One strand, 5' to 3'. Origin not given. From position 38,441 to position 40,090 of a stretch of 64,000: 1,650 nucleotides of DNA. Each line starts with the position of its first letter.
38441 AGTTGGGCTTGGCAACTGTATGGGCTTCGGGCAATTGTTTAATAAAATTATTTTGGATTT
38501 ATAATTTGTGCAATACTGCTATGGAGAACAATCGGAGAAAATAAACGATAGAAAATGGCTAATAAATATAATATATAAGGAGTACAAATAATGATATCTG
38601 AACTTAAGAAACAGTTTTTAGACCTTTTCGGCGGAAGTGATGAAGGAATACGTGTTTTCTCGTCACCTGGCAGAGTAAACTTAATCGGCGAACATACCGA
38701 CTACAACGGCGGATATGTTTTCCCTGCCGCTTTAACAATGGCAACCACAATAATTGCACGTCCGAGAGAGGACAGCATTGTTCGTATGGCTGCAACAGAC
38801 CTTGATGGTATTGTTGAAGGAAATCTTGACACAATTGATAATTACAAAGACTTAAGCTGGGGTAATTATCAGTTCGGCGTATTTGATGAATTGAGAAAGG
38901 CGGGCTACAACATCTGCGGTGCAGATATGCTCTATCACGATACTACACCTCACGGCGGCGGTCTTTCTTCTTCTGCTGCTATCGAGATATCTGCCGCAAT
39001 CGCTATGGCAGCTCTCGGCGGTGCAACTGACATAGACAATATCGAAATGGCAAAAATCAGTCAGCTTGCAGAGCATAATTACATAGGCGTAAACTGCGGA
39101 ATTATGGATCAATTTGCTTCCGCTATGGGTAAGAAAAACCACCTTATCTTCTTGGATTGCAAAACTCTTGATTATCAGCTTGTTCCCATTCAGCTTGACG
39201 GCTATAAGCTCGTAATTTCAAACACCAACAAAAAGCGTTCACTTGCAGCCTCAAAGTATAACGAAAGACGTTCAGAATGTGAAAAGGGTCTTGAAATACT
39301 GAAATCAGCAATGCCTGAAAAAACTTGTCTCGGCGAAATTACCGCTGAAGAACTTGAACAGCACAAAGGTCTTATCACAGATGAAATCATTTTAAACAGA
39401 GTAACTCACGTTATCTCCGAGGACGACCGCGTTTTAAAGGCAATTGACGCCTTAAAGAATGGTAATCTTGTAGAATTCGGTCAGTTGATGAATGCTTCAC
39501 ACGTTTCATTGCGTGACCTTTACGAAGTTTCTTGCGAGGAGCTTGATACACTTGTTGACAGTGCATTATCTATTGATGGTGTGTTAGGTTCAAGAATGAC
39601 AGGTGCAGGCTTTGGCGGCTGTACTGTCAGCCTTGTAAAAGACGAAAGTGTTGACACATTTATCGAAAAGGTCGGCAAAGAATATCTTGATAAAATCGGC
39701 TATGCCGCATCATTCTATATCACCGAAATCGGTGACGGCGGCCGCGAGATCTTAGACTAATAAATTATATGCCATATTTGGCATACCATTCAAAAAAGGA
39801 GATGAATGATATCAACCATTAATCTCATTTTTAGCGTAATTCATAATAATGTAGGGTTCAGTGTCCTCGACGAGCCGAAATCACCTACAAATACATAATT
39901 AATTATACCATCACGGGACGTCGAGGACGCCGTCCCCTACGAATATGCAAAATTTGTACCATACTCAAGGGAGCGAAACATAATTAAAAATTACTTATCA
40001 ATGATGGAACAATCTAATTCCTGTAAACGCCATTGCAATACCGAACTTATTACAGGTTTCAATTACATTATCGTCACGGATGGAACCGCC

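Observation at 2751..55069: GTAG-headed GC-rich hairpin repeat family (REP/BIME-like) with covarying stems scattered through intergenic DNA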

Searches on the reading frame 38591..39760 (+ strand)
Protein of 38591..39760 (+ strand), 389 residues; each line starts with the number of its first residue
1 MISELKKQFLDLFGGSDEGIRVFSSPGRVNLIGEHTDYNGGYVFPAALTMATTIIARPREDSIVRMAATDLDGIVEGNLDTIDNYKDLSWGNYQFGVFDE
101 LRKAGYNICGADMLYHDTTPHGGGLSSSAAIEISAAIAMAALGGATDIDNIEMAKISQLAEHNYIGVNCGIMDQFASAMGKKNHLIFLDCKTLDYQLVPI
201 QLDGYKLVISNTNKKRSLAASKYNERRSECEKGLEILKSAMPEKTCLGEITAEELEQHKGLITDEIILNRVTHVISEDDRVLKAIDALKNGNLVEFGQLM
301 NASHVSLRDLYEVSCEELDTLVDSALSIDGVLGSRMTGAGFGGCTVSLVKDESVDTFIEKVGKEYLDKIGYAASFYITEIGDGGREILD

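Call 46: find_encoding_contigs(protein=window:38591-39760:+, flank=1500, max_places=10)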
Protein window:38591-39760:+ (389 aa): 9 contigs read that carry it; 7 places shown.
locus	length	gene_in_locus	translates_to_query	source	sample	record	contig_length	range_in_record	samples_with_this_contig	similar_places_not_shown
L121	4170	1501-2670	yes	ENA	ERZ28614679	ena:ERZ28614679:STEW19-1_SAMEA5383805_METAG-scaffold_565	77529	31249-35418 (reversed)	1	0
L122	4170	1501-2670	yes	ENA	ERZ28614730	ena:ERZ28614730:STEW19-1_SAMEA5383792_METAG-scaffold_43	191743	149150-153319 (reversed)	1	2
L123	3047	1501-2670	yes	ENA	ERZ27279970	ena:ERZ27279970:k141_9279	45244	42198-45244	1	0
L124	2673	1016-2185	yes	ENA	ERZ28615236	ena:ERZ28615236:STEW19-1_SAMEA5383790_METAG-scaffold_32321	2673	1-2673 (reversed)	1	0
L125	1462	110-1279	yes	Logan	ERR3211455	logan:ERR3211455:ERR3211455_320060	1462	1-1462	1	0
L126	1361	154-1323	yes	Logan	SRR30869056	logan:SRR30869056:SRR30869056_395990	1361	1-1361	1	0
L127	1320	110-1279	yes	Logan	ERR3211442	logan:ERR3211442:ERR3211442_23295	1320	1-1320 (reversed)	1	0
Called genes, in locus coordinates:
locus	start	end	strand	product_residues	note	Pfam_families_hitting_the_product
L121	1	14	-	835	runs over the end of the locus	PF00521:DNA_topoisoIV, PF03989:DNA_gyraseA_C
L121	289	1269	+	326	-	PF01087:GalP_UDP_transf, PF16285:DUF4931_N (weak), PF02744:GalP_UDP_tr_C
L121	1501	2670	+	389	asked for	PF10509:GalKase_gal_bdg, PF00288:GHMP_kinases_N, PF08544:GHMP_kinases_C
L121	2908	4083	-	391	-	PF01808:AICARFT_IMPCHas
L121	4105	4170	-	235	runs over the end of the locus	PF07826:IMP_cyclohyd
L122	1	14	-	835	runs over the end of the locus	PF00521:DNA_topoisoIV, PF03989:DNA_gyraseA_C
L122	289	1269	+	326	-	PF01087:GalP_UDP_transf, PF16285:DUF4931_N (weak), PF02744:GalP_UDP_tr_C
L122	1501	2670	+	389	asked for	PF10509:GalKase_gal_bdg, PF00288:GHMP_kinases_N, PF08544:GHMP_kinases_C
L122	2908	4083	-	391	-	PF01808:AICARFT_IMPCHas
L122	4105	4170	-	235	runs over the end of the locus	PF07826:IMP_cyclohyd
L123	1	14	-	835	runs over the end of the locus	PF00521:DNA_topoisoIV, PF03989:DNA_gyraseA_C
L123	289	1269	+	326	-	PF01087:GalP_UDP_transf, PF16285:DUF4931_N (weak), PF02744:GalP_UDP_tr_C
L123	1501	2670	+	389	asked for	PF10509:GalKase_gal_bdg, PF00288:GHMP_kinases_N, PF08544:GHMP_kinases_C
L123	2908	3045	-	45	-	?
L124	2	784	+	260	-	?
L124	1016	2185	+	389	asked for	PF10509:GalKase_gal_bdg, PF00288:GHMP_kinases_N, PF08544:GHMP_kinases_C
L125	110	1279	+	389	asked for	PF10509:GalKase_gal_bdg, PF00288:GHMP_kinases_N, PF08544:GHMP_kinases_C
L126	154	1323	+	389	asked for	PF10509:GalKase_gal_bdg, PF00288:GHMP_kinases_N, PF08544:GHMP_kinases_C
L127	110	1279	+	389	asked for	PF10509:GalKase_gal_bdg, PF00288:GHMP_kinases_N, PF08544:GHMP_kinases_C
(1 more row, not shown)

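Call 49: find_homologous_proteins(query=window:38591-39760:+, max_evalue=1e-100)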
Query window:38591-39760:+ (389 aa): 7637 proteins with E <= 1e-100 among 8000 candidates; the best 120 are listed.
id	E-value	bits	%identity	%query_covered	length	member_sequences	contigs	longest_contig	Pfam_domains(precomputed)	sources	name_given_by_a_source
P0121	6.5e-255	863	100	100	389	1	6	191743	PF10509.16,PF00288.33,PF08544.19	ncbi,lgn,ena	-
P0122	1.6e-254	862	99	100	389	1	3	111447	PF10509.16,PF00288.33,PF08544.19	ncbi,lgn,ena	-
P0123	3.1e-254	861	99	100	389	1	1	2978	PF10509.16,PF00288.33,PF08544.19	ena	-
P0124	2.3e-253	858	99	100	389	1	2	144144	PF10509.16,PF00288.33,PF08544.19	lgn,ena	-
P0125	4.4e-253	857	99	100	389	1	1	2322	PF10509.16,PF00288.33,PF08544.19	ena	-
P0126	1.6e-252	855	99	100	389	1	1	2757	PF10509.16,PF00288.33,PF08544.19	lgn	-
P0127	3.2e-252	854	99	100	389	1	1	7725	PF10509.16,PF00288.33,PF08544.19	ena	-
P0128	6.1e-252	853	98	100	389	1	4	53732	PF10509.16,PF00288.33,PF08544.19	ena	-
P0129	1.2e-251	852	98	100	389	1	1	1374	PF10509.16,PF00288.33,PF08544.19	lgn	-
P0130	6.8e-251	850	98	100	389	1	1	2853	PF10509.16,PF00288.33,PF08544.19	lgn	-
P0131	9.2e-251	849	98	100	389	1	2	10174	PF10509.16,PF00288.33,PF08544.19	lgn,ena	-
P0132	1.2e-250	849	98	100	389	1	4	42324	PF10509.16,PF00288.33,PF08544.19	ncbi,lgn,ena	-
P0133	1.5e-250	848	98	100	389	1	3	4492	PF10509.16,PF00288.33,PF08544.19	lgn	-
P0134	2.3e-250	848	98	100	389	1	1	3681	PF10509.16,PF00288.33,PF08544.19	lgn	-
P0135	7.2e-243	823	98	97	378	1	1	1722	PF10509.16,PF00288.33,PF08544.19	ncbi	ncbi:MAG: galactokinase, partial [Monoglobaceae bacterium]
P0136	1.1e-238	809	92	100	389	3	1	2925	PF10509.16,PF00288.33,PF08544.19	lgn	-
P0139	5.8e-224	761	88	100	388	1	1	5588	PF10509.16,PF00288.33,PF08544.19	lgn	-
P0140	2.8e-222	756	85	100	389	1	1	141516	PF10509.16,PF00288.33,PF08544.19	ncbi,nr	ncbi:MAG: galactokinase [Clostridia bacterium]|nr:galactokinase [Clostridia bacterium]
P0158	2.7e-215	732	84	99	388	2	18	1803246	PF10509.16,PF00288.33,PF08544.19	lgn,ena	-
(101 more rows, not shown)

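Call 50: find_encoding_contigs(protein=P0128, flank=2000, max_places=2)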
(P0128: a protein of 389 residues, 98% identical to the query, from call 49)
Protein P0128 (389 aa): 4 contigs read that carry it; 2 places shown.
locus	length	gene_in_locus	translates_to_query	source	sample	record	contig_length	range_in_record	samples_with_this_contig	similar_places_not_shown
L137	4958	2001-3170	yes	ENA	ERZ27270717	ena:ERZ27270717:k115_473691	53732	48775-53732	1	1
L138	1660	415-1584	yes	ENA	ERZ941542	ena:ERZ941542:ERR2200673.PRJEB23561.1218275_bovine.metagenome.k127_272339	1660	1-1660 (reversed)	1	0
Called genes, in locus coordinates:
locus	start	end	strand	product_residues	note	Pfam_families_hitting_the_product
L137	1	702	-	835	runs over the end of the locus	PF00521:DNA_topoisoIV, PF03989:DNA_gyraseA_C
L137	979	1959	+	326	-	PF01087:GalP_UDP_transf, PF16285:DUF4931_N (weak), PF02744:GalP_UDP_tr_C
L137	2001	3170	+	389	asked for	PF10509:GalKase_gal_bdg, PF00288:GHMP_kinases_N, PF08544:GHMP_kinases_C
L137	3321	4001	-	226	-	-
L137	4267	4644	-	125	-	-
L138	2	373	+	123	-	?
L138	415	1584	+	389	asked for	PF10509:GalKase_gal_bdg, PF00288:GHMP_kinases_N, PF08544:GHMP_kinases_C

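Call 51: find_encoding_contigs(protein=P0136, flank=2000, max_places=2)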
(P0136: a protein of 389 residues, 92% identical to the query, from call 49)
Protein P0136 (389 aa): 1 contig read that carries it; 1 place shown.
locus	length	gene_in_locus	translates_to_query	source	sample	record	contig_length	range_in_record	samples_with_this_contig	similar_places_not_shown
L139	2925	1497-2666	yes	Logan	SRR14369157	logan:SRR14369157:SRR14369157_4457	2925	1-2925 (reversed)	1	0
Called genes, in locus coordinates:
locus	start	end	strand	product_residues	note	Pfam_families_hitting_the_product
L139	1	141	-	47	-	?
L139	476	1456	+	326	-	PF01087:GalP_UDP_transf, PF16285:DUF4931_N (weak), PF02744:GalP_UDP_tr_C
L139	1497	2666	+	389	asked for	PF10509:GalKase_gal_bdg, PF00288:GHMP_kinases_N, PF08544:GHMP_kinases_C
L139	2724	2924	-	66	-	?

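Call 52: find_encoding_contigs(protein=P0139, flank=2000, max_places=2)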
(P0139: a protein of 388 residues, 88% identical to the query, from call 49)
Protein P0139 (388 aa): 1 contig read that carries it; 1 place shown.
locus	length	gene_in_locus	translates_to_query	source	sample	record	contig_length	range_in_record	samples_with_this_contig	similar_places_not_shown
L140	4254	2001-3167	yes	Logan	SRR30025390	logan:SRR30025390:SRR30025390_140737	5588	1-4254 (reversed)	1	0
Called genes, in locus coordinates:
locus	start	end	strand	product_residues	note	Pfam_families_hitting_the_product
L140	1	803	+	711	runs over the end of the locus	?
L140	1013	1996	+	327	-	PF01087:GalP_UDP_transf, PF16285:DUF4931_N (weak), PF02744:GalP_UDP_tr_C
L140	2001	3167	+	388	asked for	PF10509:GalKase_gal_bdg, PF00288:GHMP_kinases_N, PF08544:GHMP_kinases_C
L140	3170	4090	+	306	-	PF00248:Aldo_ket_red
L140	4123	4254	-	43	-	?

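Call 53: find_encoding_contigs(protein=P0140, flank=2000, max_places=2)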
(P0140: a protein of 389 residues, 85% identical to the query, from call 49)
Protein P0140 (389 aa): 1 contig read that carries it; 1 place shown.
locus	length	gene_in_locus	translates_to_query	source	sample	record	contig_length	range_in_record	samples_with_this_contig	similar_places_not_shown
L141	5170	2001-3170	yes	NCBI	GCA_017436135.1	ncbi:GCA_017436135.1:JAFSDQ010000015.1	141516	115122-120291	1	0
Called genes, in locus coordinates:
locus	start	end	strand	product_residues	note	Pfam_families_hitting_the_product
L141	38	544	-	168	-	-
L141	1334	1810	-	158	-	-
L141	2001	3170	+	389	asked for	PF10509:GalKase_gal_bdg, PF00288:GHMP_kinases_N, PF08544:GHMP_kinases_C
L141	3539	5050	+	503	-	PF02878:PGM_PMM_I, PF02879:PGM_PMM_II, PF02880:PGM_PMM_III, PF00408:PGM_PMM_IV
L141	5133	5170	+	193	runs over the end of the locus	PF24894:Hexapep_GlmU (faint), PF25084:LbH_EIF2B, PF25087:GMPPB_C, PF00132:Hexapep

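Call 54: find_encoding_contigs(protein=P0158, flank=2000, max_places=2)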
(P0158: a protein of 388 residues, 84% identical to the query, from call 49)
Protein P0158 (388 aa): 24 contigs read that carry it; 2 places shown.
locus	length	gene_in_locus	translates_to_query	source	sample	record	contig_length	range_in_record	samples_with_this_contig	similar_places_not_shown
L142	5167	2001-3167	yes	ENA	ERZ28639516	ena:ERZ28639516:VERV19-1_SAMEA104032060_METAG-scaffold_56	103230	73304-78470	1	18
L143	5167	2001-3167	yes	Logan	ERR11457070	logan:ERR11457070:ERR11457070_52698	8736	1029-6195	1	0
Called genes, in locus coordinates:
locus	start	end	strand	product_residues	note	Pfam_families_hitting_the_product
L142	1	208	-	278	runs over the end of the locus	PF01738:DLH (faint), PF20434:BD-FAE, PF07859:Abhydrolase_3, PF00326:Peptidase_S9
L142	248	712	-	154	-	PF01668:SmpB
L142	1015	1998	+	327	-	PF01087:GalP_UDP_transf, PF16285:DUF4931_N (weak), PF02744:GalP_UDP_tr_C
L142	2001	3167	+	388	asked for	PF10509:GalKase_gal_bdg, PF00288:GHMP_kinases_N, PF08544:GHMP_kinases_C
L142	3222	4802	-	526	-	PF13522:GATase_6, PF13537:GATase_7, PF12481:DUF3700 (weak), PF00733:Asn_synthase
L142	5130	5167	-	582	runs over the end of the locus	PF00909:Ammonium_transp, PF00543:P-II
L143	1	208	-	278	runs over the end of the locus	PF01738:DLH (faint), PF20434:BD-FAE, PF07859:Abhydrolase_3, PF00326:Peptidase_S9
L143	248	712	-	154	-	PF01668:SmpB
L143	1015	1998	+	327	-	PF01087:GalP_UDP_transf, PF16285:DUF4931_N (weak), PF02744:GalP_UDP_tr_C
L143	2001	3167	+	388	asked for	PF10509:GalKase_gal_bdg, PF00288:GHMP_kinases_N, PF08544:GHMP_kinases_C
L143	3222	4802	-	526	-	PF13522:GATase_6, PF13537:GATase_7, PF12481:DUF3700 (weak), PF00733:Asn_synthase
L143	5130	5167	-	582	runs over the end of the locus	PF00909:Ammonium_transp, PF00543:P-II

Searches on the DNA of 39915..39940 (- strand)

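Call 69: build_rna_model(alignment_id=A2, structure=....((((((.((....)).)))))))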
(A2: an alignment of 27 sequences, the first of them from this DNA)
Model R1 built from alignment A2 (27 sequences, 26 columns); structure: as given.
model positions 26; base pairs 8; branch points 0; effective number of sequences 27; information 1.517 bits per position. Calibrated on 0.2 Mb of random sequence (short: E-values are rough).
structure used (alignment columns):
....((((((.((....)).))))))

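Call 70: search_with_rna_model(model_id=R1, source=window, filters=off, max_evalue=10)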
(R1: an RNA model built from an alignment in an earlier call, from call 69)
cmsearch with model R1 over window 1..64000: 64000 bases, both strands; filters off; matches with E-value up to 10: 19.
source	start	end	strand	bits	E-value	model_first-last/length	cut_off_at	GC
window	39915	39940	-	46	7.3e-11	1-26/26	no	0.73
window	2931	2956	-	44.8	1.5e-10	1-26/26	no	0.77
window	32156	32181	+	44.8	1.5e-10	1-26/26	no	0.77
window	52918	52943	+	44.8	1.5e-10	1-26/26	no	0.77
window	55038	55063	+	44.8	1.5e-10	1-26/26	no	0.77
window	3063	3088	+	42.5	6.9e-10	1-26/26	no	0.65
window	39851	39876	+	35.9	5e-08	1-26/26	no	0.62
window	54974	55000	-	25.6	4e-05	1-26/26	no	0.52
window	52792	52815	+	13.3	0.12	1-26/26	no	0.75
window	52840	52863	+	13.3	0.12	1-26/26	no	0.67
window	32071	32094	-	13.3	0.12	1-26/26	no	0.62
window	2762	2788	-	13.2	0.13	1-26/26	no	0.52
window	2936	2952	+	9.7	1.2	1-26/26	no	0.82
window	32160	32176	-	9.7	1.2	1-26/26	no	0.82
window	52922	52938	-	9.7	1.2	1-26/26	no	0.82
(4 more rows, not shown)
